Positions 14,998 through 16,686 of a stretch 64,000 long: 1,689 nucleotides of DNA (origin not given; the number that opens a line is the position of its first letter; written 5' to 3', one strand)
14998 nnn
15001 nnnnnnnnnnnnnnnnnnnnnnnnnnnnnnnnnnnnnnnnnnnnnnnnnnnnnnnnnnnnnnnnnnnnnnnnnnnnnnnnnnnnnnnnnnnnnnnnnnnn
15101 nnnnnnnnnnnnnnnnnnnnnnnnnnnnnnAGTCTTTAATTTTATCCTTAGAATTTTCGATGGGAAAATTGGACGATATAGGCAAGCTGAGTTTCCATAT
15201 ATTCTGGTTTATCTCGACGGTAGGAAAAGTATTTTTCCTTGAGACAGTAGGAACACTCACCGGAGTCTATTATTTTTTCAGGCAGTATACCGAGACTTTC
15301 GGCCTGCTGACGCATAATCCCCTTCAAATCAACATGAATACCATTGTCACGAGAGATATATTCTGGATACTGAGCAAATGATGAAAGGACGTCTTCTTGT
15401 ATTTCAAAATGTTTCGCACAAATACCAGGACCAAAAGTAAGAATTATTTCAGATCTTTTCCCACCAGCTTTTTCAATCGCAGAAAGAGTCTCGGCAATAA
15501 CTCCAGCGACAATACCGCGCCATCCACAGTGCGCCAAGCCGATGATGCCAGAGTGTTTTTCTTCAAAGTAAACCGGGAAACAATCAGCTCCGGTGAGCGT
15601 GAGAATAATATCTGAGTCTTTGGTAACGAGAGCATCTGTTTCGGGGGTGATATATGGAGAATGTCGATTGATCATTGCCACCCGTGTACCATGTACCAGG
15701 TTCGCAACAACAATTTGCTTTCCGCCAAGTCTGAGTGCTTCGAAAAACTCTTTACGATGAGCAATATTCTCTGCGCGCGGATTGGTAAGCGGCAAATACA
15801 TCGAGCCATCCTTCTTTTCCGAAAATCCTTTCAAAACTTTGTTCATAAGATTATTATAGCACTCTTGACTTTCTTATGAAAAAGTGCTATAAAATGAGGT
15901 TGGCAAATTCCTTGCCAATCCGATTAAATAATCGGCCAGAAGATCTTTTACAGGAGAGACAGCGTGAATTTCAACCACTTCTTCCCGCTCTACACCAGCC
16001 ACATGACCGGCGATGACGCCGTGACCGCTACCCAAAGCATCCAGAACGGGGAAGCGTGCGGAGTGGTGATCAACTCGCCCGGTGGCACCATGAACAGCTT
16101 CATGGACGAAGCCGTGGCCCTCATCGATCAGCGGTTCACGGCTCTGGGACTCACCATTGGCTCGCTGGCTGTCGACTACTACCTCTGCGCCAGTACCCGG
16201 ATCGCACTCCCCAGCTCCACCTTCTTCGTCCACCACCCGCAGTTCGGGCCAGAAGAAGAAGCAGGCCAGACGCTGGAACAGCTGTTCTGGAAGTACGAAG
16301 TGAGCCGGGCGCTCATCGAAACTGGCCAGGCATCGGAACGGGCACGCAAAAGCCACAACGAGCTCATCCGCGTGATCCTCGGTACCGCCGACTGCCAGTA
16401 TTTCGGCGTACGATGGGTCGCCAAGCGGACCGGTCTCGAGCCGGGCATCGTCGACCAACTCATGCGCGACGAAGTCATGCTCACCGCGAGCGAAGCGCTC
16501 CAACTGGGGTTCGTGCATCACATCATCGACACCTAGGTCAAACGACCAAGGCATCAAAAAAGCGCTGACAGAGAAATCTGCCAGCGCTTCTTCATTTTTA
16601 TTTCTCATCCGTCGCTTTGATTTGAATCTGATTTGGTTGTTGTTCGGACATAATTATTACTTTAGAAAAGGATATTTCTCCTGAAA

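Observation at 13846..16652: Two truncated N-terminal DUF3467 copies form a repeated ~60-nt element bracketing inserted genes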

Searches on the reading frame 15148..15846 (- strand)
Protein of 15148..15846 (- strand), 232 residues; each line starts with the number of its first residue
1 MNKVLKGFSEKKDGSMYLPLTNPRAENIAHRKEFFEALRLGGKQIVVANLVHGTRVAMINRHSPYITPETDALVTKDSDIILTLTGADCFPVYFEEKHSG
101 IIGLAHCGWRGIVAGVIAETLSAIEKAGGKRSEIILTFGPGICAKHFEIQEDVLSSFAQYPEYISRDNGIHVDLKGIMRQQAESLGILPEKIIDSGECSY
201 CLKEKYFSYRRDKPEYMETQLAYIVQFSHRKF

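Call 9: search_protein_families(library=pfam, proteins=[window:15148-15846:-], max_evalue=0.01)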
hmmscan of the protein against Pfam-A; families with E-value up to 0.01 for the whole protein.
window:15148-15846:- (232 aa): 1 family
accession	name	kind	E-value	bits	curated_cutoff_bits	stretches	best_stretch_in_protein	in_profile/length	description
PF02578.20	Cu-oxidase_4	-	3.9e-48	164.4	22.9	1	29-214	30-228/238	Multi-copper polyphenol oxidoreductase laccase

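Call 38: search_protein_families(library=ncbifam, proteins=[window:15148-15846:-], max_evalue=0.01)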
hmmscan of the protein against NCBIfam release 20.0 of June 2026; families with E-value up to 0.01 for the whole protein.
window:15148-15846:- (232 aa): 2 families
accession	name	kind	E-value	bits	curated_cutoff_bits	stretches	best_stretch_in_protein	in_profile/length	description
TIGR00726.1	TIGR00726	equivalog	4.9e-40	137.2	141.15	1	24-215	20-212/223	peptidoglycan editing factor PgeF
NF007998.1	PRK10723.1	equivalog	2.2e-25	89.6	369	1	30-213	50-231/243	purine nucleoside phosphorylase YfiH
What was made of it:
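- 15148..15846 (-): pgeF (YfiH / Cu-oxidase_4 family). It is probably transcribed as a leaderless mRNA from the bidirectional promoter. Pfam 3.9e-48 and TIGR00726 4.9e-40 (calls 9, 38).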

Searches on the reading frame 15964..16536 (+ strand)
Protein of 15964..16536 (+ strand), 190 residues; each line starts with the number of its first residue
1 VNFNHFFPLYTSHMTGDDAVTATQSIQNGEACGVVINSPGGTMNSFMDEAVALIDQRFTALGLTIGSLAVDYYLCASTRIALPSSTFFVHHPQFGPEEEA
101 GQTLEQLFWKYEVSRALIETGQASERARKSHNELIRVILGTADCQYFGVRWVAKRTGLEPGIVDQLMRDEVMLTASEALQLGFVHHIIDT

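Call 9: search_protein_families(library=pfam, proteins=[window:15964-16536:+], max_evalue=0.01)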
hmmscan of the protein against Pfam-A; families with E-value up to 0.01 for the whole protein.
window:15964-16536:+ (190 aa): 1 family
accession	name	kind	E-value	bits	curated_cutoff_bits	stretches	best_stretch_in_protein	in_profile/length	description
PF00574.28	CLP_protease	-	3.2e-07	30.8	20.2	0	150-189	141-180/182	Clp protease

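Call 36: search_protein_families(library=phrogs, proteins=[window:15964-16536:+], max_evalue=0.01)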
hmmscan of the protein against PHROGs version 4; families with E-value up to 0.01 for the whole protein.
window:15964-16536:+ (190 aa): 1 family
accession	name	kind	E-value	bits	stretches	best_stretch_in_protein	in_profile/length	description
phrog_94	-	head and packaging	3.9e-05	24.3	1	153-189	213-251/622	head maturation protease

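Call 37: search_protein_families(library=padloc, proteins=[window:15964-16536:+], max_evalue=0.01)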
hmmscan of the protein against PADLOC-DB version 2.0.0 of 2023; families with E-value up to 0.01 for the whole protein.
window:15964-16536:+ (190 aa): 0 families

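Call 38: search_protein_families(library=ncbifam, proteins=[window:15964-16536:+], max_evalue=0.01)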
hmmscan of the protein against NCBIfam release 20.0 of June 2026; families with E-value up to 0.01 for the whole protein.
window:15964-16536:+ (190 aa): 3 families
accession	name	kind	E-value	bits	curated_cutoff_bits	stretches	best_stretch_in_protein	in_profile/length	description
NF009205.0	PRK12553.1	subfamily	4.3e-07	29.7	228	1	26-95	64-138/211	ATP-dependent Clp protease proteolytic subunit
NF045542.1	Clp_rel_HeadMat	equivalog_domain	0.00016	21.7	120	0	153-186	130-164/165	head maturation protease, ClpP-related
NF001368.0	PRK00277.1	subfamily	0.0018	18.2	249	0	34-100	67-138/203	ATP-dependent Clp protease proteolytic subunit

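Call 39: find_homologous_proteins(query=window:15964-16536:+, max_evalue=0.001)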
Query window:15964-16536:+ (190 aa): 10 proteins with E <= 0.001 among 709 candidates.
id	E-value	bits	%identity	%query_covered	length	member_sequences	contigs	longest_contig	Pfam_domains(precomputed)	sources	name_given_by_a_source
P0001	8.1e-107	373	87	99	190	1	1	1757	-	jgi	-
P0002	4.6e-105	367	88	99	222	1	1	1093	PF00574.29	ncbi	-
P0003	8.5e-85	301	73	99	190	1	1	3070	-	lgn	-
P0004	4.7e-81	289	70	99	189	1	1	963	-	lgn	-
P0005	4.8e-81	289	69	99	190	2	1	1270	PF00574.29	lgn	-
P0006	1.1e-80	288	76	93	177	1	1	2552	PF00574.29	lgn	-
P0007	1.4e-69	252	63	99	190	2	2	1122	PF00574.29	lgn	-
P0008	6.5e-60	220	56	99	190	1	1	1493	-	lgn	-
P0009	7.6e-45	171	47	99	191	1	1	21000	-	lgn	-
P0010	3.8e-34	136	39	99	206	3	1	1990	-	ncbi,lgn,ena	-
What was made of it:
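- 15964..16536 (+): ClpP-like gene (190 aa, 61% GC). It belongs to a rare family and lies in the opposite orientation to the dnaK operon. Only 10 homologues were found among 5.8e9 proteins (call 39).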

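Call 40: find_encoding_contigs(protein=P0009, flank=6000, max_places=3)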
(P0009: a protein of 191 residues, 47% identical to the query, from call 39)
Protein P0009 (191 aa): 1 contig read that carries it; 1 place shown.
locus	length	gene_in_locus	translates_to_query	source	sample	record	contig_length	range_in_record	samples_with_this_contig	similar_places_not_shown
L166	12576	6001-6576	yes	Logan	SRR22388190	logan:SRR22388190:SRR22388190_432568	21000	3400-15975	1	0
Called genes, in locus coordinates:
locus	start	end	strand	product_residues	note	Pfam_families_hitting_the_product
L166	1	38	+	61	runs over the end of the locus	-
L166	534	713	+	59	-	-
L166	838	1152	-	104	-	-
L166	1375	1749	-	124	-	-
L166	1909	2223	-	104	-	-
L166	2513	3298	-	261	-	-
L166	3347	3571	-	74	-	PF11950:DUF3467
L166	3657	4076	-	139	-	PF08818:DUF1801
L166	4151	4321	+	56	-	-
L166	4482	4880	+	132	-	-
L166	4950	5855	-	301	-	PF06691:DUF1189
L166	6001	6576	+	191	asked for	-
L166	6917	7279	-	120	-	PF01807:Zn_ribbon_DnaG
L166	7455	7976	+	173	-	-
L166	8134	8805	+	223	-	-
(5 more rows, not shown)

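Call 41: find_encoding_contigs(protein=P0003, flank=6000, max_places=3)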
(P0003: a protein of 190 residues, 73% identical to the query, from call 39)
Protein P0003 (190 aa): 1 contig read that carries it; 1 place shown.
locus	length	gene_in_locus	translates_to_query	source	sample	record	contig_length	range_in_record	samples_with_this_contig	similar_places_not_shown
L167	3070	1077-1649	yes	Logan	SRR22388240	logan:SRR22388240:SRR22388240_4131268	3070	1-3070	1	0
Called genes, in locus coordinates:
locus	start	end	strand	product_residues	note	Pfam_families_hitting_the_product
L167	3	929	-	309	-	?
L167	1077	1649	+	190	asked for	-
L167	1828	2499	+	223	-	-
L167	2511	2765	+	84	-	-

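Call 42: find_encoding_contigs(protein=P0006, flank=6000, max_places=3)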
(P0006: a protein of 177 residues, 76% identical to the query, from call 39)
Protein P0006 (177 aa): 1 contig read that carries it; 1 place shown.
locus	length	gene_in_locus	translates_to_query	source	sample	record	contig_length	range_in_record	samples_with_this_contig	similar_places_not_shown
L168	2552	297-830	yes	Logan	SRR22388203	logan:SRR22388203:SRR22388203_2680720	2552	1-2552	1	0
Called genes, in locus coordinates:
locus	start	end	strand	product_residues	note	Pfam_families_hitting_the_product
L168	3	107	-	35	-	?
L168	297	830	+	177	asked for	PF00574:CLP_protease (faint)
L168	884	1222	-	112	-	PF03091:CutA1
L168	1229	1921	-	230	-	-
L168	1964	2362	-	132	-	-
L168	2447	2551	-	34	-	?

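Call 43: find_encoding_contigs(protein=P0001, flank=6000, max_places=3)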
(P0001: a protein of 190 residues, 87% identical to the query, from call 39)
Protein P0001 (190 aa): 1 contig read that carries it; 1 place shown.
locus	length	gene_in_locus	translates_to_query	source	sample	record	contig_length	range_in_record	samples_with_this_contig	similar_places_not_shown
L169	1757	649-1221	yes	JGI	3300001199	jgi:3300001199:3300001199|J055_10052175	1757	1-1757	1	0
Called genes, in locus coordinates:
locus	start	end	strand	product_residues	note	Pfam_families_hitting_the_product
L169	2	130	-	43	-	?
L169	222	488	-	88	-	PF11950:DUF3467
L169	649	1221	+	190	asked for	-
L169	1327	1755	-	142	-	?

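Call 48: find_encoding_contigs(protein=P0002, flank=6000, max_places=3)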
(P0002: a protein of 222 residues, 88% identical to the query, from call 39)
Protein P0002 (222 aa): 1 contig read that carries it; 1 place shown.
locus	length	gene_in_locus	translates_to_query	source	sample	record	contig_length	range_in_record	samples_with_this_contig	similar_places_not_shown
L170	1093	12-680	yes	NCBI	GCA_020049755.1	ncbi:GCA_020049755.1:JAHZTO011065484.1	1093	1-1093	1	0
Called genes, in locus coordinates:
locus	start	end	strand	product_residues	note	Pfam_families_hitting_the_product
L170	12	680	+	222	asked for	PF00574:CLP_protease (faint)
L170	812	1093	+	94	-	?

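Call 49: find_encoding_contigs(protein=P0004, flank=6000, max_places=3)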
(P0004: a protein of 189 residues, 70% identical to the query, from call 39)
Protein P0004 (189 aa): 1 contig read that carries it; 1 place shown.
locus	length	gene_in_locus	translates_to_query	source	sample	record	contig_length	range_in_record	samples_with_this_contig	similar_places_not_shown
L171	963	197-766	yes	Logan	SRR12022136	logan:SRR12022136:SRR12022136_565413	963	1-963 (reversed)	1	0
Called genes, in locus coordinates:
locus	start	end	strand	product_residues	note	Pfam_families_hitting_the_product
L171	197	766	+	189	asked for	-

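Call 50: find_encoding_contigs(protein=P0005, flank=6000, max_places=3)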
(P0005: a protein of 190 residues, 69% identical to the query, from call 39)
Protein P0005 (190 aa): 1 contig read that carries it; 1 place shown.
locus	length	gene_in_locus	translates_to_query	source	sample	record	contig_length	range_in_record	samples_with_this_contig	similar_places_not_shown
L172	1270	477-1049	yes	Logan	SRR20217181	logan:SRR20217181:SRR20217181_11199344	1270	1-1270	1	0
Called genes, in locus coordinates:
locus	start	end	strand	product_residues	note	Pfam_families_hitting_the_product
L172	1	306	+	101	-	?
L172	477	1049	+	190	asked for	PF00574:CLP_protease (faint)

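Call 51: find_encoding_contigs(protein=P0007, flank=6000, max_places=3)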
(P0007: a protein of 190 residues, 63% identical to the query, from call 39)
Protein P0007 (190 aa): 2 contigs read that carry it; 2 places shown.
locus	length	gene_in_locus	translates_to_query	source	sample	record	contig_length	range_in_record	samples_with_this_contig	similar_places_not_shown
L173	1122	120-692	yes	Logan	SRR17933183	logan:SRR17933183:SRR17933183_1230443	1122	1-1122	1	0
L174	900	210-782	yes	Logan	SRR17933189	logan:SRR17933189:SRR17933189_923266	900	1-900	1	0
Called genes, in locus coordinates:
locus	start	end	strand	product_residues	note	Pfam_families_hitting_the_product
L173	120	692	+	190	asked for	PF00574:CLP_protease (faint)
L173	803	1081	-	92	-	-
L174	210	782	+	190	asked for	PF00574:CLP_protease (faint)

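Call 67: search_solved_structures(query=window:15964-16536:+, max_evalue=1, show_alignments=1)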
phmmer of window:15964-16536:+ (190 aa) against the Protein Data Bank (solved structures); distinct sequences matched with E-value up to 1: 33.
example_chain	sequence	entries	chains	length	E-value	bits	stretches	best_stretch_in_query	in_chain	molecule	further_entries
7x8x_B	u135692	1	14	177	0.0062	19.9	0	33-103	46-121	ATP-dependent Clp protease proteolytic subunit 1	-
8ycx_N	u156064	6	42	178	0.0063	19.8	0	33-103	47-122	ATP-dependent Clp protease proteolytic subunit 1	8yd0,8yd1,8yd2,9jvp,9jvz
9if4_N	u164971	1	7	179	0.0064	19.8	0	33-103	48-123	ATP-dependent Clp protease proteolytic subunit 1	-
4u0g_H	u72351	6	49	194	0.0082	19.5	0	32-102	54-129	ATP-dependent Clp protease proteolytic subunit 1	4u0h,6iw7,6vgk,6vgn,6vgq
2ce3_A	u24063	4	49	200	0.0088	19.4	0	33-103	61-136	ATP-DEPENDENT CLP PROTEASE PROTEOLYTIC SUBUNIT 1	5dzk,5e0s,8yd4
9p53_c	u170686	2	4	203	0.0091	19.3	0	33-103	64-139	ATP-dependent Clp protease proteolytic subunit 1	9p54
2c8t_A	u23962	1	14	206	0.0096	19.2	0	33-102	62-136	ATP-DEPENDENT CLP PROTEASE PROTEOLYTIC SUBUNIT 1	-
2cby_A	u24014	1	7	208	0.01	19.2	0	32-102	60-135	ATP-DEPENDENT CLP PROTEASE PROTEOLYTIC SUBUNIT 1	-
7m1l_A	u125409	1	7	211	0.02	18.2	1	33-101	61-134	ATP-dependent Clp protease proteolytic subunit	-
9ndj_P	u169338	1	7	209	0.021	18.1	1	33-101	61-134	ATP-dependent Clp protease proteolytic subunit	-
8yd2_B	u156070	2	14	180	0.024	18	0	30-120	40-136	ATP-dependent Clp protease proteolytic subunit 2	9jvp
8yd1_G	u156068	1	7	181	0.024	17.9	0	30-120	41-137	ATP-dependent Clp protease proteolytic subunit 2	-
6pbu_A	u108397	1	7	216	0.024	17.9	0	34-102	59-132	ATP-dependent Clp protease proteolytic subunit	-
8yd0_H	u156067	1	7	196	0.026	17.9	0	29-120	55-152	ATP-dependent Clp protease proteolytic subunit 2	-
8ycx_G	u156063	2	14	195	0.026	17.9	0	30-120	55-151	ATP-dependent Clp protease proteolytic subunit 2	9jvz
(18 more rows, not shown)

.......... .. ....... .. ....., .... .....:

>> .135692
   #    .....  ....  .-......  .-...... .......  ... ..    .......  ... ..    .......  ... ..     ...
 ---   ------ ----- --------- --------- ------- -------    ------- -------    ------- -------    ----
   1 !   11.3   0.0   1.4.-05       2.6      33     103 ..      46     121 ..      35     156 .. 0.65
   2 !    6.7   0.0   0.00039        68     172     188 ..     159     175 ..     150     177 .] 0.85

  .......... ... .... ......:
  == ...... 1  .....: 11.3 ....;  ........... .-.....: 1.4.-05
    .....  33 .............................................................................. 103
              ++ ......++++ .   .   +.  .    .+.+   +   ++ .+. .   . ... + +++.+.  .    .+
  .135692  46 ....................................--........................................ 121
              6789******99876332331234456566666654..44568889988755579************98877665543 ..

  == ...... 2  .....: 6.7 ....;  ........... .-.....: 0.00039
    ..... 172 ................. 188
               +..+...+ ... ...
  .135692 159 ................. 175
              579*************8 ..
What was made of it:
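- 15964..16536 (+): Weak Pfam, NCBIfam and PDB ClpP matches, including INSPGG and C-terminal motifs (calls 9, 38, 67).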

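Call 69: search_protein_families(library=pfam, proteins=[L169:1327-1755:-], max_evalue=0.01)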
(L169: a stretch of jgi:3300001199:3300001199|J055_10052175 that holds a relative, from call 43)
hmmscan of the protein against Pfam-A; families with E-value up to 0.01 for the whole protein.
L169:1327-1755:- (142 aa): 0 families
